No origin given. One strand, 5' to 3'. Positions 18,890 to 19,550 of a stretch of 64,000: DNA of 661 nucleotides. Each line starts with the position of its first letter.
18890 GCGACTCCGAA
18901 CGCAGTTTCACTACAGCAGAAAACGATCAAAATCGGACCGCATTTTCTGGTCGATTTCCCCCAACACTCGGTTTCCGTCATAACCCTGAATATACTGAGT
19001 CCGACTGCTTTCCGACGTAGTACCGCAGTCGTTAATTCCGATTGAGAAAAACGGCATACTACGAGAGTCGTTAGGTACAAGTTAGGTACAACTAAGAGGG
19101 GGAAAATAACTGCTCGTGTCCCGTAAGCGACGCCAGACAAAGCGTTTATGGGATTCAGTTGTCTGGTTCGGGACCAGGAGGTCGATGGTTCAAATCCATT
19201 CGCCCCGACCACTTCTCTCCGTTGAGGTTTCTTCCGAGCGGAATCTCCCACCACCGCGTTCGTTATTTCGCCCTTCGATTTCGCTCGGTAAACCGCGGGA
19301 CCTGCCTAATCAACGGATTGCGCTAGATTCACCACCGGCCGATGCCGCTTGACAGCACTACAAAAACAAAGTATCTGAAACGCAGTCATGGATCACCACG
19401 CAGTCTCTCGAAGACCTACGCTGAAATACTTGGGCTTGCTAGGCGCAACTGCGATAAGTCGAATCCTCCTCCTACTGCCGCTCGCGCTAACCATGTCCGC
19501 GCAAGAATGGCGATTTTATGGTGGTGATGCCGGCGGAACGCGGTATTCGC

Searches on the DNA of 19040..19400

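Call 81: search_rna_families(source=window, start=19040, end=19400, threshold=evalue, max_evalue=1)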
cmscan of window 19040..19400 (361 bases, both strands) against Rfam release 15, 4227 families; matches with E-value up to 1: 2.
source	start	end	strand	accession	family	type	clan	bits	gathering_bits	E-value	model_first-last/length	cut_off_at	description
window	19166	19224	+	RF00942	mir-1224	Gene; miRNA;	-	21.8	105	0.14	1-86/86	no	mir-1224 microRNA precursor family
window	19135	19200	+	RF00005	tRNA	Gene; tRNA;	CL00001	21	29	0.055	9-63/71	no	tRNA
